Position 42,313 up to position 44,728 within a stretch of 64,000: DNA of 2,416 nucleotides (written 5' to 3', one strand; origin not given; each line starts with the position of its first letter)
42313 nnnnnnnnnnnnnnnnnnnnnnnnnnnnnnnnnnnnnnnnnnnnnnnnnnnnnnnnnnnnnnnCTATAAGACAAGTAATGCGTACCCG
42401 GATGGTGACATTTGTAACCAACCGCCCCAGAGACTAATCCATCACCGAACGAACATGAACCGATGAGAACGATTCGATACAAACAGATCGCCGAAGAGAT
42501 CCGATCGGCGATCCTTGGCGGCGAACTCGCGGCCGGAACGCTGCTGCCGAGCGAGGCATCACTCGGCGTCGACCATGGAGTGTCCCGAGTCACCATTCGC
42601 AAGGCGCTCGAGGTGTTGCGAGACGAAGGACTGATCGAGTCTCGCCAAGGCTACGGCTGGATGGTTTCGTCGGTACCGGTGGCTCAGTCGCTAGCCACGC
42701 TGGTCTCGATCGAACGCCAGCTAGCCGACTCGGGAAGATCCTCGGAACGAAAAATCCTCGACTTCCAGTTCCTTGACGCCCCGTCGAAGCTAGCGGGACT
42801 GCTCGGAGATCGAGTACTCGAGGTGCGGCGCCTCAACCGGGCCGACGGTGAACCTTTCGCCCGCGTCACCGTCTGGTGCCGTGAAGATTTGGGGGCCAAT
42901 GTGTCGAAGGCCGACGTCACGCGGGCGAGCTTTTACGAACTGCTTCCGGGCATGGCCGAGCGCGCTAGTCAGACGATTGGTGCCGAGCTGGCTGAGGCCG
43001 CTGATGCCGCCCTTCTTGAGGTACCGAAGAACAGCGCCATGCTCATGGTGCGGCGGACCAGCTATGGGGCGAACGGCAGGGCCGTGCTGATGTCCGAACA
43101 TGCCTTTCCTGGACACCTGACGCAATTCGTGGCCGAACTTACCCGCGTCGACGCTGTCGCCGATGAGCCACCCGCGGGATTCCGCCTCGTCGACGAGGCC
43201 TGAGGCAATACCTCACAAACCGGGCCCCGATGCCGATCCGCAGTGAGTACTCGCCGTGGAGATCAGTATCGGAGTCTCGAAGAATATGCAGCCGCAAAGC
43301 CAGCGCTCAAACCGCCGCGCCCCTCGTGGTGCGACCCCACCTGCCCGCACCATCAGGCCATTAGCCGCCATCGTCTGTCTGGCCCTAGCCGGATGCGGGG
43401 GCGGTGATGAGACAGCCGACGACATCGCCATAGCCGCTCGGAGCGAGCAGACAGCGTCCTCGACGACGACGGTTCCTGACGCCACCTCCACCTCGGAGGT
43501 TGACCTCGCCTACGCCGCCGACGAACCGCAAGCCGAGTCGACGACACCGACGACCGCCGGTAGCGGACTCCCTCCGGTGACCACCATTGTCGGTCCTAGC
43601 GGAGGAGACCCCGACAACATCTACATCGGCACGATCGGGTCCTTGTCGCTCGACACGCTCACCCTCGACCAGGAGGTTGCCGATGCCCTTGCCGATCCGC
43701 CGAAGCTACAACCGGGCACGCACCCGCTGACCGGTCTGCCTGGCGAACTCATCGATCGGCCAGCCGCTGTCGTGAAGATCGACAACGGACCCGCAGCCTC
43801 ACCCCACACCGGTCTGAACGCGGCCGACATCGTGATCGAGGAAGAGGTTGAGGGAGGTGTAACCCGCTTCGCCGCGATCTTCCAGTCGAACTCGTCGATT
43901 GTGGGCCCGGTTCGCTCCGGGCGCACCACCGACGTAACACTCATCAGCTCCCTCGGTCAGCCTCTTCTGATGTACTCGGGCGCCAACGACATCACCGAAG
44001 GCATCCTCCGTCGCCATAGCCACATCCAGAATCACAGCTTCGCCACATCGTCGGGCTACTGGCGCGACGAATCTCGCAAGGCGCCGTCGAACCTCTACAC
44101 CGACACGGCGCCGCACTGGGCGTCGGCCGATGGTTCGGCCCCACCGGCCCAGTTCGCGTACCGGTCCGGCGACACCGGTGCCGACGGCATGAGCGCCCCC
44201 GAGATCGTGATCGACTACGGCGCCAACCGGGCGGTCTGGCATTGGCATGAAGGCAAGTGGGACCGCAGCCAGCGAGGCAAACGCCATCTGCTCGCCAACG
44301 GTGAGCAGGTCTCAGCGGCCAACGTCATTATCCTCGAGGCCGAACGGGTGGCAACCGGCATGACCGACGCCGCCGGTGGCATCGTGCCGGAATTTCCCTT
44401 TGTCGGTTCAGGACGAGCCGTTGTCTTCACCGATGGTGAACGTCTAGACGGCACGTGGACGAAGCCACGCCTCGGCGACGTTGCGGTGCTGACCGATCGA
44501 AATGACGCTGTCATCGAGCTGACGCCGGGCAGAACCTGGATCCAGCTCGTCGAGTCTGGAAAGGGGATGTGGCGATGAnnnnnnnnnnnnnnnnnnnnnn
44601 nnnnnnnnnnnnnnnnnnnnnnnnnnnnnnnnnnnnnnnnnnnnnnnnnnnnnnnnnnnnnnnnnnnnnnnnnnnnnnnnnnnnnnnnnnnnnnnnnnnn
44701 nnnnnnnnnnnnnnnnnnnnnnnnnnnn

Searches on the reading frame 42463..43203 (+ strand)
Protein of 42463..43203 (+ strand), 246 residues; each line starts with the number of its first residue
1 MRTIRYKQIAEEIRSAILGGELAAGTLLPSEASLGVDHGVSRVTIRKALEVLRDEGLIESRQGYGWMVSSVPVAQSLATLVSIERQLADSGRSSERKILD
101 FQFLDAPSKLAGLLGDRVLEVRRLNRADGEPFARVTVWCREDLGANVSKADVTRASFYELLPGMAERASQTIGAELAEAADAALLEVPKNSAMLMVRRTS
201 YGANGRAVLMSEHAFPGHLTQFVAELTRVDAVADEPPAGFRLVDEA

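Call 9: search_protein_families(library=pfam, proteins=[window:42463-43203:+], max_evalue=0.01)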
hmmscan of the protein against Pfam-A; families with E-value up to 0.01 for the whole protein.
window:42463-43203:+ (246 aa): 4 families
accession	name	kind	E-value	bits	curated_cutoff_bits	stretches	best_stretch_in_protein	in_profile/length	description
PF07702.18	UTRA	-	1.2e-21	77.4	23.8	1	90-218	2-138/141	UTRA domain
PF00392.27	GntR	-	1.5e-17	63.4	27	1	6-68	2-64/64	Bacterial regulatory proteins, gntR family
PF08279.18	HTH_11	-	0.00037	20.8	25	1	39-66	26-54/55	HTH domain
PF13545.12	HTH_Crp_2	-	0.0055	17.1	27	0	39-63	33-56/70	Crp-like helix-turn-helix domain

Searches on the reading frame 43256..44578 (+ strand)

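Call 9: search_protein_families(library=pfam, proteins=[window:43256-44578:+], max_evalue=0.01)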
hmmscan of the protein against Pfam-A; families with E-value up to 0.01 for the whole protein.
window:43256-44578:+ (440 aa): 2 families
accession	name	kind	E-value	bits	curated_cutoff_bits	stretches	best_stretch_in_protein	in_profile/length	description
PF11258.13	DUF3048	-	2.1e-32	112.7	25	1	158-287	1-138/148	Protein of unknown function (DUF3048) N-terminal domain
PF17479.7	DUF3048_C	-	3.4e-22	79.4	25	1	325-429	9-114/114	Protein of unknown function (DUF3048) C-terminal domain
